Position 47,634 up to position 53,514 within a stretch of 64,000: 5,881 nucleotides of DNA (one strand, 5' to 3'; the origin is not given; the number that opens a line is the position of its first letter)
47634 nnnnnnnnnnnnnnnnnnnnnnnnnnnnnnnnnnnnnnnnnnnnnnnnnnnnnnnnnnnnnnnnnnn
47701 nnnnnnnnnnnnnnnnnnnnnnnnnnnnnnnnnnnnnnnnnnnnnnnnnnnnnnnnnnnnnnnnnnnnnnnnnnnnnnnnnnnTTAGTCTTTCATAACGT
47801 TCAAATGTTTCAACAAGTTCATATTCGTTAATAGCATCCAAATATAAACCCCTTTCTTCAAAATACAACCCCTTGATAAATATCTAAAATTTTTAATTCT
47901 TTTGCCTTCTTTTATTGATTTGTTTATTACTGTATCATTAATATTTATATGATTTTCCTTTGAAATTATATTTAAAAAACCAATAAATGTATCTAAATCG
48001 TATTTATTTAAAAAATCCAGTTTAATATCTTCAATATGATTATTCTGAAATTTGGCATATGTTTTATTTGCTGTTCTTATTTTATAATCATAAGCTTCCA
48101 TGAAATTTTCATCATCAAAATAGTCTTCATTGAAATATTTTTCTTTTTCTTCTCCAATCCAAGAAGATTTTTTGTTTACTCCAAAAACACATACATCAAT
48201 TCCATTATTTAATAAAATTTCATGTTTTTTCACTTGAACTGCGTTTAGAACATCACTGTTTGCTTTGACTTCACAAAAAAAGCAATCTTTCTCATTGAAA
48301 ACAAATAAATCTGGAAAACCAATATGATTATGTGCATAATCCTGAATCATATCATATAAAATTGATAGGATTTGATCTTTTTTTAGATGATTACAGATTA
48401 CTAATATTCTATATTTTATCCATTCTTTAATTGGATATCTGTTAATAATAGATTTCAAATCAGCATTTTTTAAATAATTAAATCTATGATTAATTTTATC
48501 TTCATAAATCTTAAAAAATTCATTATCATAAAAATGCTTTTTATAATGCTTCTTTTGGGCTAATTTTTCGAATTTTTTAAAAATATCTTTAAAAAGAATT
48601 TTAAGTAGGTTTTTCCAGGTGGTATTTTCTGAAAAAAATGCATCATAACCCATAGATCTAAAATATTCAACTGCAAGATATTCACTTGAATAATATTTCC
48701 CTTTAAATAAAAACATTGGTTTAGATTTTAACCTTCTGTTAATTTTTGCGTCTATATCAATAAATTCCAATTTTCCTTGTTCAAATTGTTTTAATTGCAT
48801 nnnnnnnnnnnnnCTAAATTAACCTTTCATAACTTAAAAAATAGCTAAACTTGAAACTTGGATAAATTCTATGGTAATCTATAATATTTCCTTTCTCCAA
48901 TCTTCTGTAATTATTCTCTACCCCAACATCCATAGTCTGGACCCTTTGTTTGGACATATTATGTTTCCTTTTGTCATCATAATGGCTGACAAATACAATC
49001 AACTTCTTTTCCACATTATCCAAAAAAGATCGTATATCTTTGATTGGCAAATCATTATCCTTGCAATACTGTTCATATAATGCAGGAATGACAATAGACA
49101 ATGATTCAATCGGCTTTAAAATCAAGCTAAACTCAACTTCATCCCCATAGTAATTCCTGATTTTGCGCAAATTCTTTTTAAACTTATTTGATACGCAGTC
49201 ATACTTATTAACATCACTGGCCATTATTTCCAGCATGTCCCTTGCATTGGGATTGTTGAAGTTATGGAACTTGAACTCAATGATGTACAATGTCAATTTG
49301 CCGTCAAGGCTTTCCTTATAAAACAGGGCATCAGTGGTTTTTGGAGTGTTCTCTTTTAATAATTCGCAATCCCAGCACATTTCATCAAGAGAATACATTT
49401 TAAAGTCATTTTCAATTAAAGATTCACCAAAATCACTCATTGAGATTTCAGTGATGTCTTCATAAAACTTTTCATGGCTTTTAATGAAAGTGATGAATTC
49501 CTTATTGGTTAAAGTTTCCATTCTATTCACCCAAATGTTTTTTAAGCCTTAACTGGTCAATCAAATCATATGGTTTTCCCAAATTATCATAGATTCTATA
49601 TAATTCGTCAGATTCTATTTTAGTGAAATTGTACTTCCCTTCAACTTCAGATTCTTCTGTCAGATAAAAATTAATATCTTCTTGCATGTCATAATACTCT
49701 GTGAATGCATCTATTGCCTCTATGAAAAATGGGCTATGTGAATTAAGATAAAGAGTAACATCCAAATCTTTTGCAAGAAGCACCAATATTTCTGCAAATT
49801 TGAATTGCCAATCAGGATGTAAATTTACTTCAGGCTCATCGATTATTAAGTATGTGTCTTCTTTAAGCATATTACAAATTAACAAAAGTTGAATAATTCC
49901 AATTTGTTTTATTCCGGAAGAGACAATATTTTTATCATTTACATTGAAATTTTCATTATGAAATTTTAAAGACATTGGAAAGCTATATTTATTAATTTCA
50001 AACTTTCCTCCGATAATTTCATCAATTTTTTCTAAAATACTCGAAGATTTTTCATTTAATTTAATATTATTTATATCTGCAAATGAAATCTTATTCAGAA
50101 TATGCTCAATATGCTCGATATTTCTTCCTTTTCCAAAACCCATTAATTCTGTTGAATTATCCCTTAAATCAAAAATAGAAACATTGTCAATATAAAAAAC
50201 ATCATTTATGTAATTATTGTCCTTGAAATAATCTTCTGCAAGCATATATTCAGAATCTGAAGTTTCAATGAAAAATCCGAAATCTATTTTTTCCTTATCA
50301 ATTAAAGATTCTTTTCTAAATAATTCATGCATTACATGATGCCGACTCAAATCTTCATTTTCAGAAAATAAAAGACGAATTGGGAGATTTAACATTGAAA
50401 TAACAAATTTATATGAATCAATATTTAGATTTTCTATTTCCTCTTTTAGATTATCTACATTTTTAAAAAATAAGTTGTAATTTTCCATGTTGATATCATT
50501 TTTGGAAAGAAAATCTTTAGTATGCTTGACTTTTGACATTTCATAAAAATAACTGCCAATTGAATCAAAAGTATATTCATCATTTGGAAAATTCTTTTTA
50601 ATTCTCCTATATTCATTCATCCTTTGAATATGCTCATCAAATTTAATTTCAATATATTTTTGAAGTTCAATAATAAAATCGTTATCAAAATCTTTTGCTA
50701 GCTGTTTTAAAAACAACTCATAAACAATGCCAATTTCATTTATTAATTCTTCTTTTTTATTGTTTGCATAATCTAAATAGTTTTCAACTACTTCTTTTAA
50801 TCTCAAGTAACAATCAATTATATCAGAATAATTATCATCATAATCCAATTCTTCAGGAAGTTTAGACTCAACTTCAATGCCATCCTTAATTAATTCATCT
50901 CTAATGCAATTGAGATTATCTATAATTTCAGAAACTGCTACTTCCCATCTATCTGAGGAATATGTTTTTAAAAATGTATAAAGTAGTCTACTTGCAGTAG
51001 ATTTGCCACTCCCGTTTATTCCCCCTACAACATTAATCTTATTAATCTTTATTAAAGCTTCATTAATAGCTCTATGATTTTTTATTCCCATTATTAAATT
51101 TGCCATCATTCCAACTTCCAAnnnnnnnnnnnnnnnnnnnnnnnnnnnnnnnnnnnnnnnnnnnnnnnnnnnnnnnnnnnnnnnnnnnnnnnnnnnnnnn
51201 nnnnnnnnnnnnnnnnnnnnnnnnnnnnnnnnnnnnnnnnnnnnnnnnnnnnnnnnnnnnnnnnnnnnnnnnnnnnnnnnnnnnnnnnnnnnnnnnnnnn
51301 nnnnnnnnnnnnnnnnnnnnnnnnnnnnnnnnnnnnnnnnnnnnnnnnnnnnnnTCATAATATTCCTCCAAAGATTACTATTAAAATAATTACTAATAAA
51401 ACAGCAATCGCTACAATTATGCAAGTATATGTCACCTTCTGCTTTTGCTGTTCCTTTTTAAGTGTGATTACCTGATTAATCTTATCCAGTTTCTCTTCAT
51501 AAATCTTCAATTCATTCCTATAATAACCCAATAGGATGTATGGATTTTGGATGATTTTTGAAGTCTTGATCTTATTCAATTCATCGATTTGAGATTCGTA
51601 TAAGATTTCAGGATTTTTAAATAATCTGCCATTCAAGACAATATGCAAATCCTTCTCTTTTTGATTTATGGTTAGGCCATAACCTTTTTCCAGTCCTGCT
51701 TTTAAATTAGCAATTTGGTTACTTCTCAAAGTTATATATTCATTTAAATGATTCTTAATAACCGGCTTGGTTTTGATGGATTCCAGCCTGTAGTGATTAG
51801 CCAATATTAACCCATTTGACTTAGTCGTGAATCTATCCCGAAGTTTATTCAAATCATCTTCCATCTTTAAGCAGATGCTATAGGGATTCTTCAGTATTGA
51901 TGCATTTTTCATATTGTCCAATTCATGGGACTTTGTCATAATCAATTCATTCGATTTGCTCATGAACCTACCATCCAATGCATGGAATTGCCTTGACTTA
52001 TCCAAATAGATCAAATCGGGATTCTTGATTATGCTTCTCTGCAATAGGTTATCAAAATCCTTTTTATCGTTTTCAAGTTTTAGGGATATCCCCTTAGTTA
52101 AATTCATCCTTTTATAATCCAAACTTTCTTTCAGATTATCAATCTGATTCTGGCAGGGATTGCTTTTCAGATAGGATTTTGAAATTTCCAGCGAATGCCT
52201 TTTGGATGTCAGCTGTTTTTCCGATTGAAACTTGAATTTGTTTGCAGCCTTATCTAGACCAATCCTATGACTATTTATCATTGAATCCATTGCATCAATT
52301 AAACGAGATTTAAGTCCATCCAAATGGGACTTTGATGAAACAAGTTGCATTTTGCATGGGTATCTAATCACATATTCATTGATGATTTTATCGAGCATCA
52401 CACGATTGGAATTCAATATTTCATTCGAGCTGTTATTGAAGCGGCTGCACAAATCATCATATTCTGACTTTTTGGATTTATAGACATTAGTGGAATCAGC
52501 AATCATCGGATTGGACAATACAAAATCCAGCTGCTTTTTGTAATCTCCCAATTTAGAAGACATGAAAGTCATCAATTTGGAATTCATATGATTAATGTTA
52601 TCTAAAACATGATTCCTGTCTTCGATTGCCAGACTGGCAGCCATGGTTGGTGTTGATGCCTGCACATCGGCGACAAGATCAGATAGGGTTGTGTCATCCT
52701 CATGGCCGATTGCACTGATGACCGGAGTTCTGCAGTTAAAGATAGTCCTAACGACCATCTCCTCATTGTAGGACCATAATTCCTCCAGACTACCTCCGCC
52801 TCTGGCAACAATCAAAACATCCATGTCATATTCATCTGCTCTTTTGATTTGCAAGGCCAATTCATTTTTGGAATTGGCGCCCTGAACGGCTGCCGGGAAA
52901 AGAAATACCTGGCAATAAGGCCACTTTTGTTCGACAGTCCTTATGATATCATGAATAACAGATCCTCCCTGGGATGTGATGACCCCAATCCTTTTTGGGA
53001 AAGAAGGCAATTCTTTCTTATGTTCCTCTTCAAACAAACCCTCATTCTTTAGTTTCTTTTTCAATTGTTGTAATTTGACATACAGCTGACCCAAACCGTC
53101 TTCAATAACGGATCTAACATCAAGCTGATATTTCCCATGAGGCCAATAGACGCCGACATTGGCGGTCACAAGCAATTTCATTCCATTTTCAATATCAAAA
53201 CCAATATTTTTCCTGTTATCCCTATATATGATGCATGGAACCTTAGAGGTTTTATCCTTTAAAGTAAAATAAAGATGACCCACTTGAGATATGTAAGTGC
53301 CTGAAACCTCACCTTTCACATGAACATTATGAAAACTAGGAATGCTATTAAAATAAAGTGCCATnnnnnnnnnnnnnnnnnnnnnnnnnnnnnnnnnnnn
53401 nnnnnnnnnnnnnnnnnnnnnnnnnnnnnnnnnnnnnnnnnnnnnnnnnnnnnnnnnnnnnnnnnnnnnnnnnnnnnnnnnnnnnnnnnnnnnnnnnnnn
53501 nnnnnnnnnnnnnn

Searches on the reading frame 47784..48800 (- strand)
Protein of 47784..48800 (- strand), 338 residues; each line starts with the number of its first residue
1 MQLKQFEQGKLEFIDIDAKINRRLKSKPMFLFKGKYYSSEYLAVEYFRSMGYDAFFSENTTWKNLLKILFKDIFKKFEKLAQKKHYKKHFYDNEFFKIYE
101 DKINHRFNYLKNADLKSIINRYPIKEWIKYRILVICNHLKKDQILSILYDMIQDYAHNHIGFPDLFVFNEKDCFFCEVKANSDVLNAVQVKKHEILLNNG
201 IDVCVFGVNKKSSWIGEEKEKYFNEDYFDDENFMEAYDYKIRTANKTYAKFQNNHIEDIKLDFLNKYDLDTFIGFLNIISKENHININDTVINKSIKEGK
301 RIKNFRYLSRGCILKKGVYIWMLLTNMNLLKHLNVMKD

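Call 13: search_protein_families(library=pfam, proteins=[window:47784-48800:-], max_evalue=0.001)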
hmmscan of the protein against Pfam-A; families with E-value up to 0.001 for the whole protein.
window:47784-48800:- (338 aa): 1 family
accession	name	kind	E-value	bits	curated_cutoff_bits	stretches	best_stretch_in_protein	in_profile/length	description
PF08774.17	VRR_NUC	-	1.8e-08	34.9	23.8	1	135-208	37-114/116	VRR-NUC domain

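Call 60: search_protein_families(library=padloc, proteins=[window:47784-48800:-], max_evalue=0.0001)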
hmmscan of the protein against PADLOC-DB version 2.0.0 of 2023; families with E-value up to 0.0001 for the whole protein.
window:47784-48800:- (338 aa): 0 families

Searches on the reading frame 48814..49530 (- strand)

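Call 13: search_protein_families(library=pfam, proteins=[window:48814-49530:-], max_evalue=0.001)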
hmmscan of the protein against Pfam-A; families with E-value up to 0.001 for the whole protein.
window:48814-49530:- (238 aa): 0 families

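Call 60: search_protein_families(library=padloc, proteins=[window:48814-49530:-], max_evalue=0.0001)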
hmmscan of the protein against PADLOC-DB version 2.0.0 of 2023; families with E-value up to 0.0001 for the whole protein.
window:48814-49530:- (238 aa): 0 families

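Call 88: search_protein_families(library=padloc, proteins=[window:48814-49530:-], max_evalue=0.01)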
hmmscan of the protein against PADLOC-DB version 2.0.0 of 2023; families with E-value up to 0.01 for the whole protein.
window:48814-49530:- (238 aa): 1 family
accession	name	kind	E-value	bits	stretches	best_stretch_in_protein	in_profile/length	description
PDLC03169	Specificity_I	-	0.00068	17.1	1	17-154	240-375/461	Type I specificity subunit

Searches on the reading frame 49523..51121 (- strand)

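Call 13: search_protein_families(library=pfam, proteins=[window:49523-51121:-], max_evalue=0.001)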
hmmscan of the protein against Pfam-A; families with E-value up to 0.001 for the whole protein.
window:49523-51121:- (532 aa): 2 families
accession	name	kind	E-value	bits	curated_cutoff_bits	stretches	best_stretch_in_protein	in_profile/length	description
PF13304.12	AAA_21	-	2.5e-11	44.6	27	1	373-467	192-303/304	AAA domain, putative AbiEii toxin, Type IV TA system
PF13175.12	AAA_15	-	2.1e-10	41.2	32.1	1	13-467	8-374/374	AAA ATPase domain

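Call 60: search_protein_families(library=padloc, proteins=[window:49523-51121:-], max_evalue=0.0001)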
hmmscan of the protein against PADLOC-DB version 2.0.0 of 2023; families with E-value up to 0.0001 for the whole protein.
window:49523-51121:- (532 aa): 40 families (the best 25 are shown)
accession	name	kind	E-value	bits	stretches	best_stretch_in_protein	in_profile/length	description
PDLC04033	PD-T4-4_A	-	1.8e-21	74.9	1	335-471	242-374/460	-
PDLC04214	HEC-02A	-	4.2e-21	73.6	1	353-479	172-294/338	-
PDLC04213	HEC-02A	-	3.4e-18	64.3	1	349-514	161-325/337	-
PDLC03878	NsnB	-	1.7e-17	62.2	2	331-506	138-320/345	-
PDLC04664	PDC-M47A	-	3.2e-14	50.7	1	338-472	248-371/461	-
PDLC04032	PD-T4-4_A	-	1.1e-12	45.7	1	13-471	5-395/474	-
PDLC00285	PtuA1|PtuA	-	2.1e-12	45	1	143-484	54-348/432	AAA ATPase domain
PDLC00273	PtuA1|PtuA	-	4.8e-12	43.6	1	386-469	190-271/375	AAA ATPase domain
PDLC02979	AriA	-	7.8e-12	43.7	1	13-467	8-373/373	-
PDLC04164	AriA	-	1.6e-11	42.3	1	353-465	125-234/253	-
PDLC04146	HEC-02B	-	1.9e-11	41.6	1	357-489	177-305/344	-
PDLC00265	PtuA1|PtuA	-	4.3e-11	40.6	1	353-468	260-373/479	AAA ATPase domain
PDLC02980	AriA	-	6.3e-10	37.5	1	337-467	185-303/304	-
PDLC00303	PtuA1|PtuA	-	1.8e-09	35.2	1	397-470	213-285/386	AAA ATPase domain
PDLC00283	PtuA1|PtuA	-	2.1e-09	35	1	300-448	178-324/448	AAA ATPase domain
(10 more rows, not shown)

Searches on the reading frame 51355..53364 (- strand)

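Call 13: search_protein_families(library=pfam, proteins=[window:51355-53364:-], max_evalue=0.001)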
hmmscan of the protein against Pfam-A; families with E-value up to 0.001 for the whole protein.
window:51355-53364:- (669 aa): 3 families
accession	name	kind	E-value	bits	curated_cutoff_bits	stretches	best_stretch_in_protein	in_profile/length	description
PF02601.20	Exonuc_VII_L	-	5.1e-81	273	35.9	2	110-384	1-273/315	Exonuclease VII, large subunit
PF13742.12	tRNA_anti_2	-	6.6e-19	68.4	27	1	10-86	17-94/95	OB-fold nucleic acid binding domain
PF01336.31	tRNA_anti-codon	-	2.4e-08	34.2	27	1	14-86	1-72/75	OB-fold nucleic acid binding domain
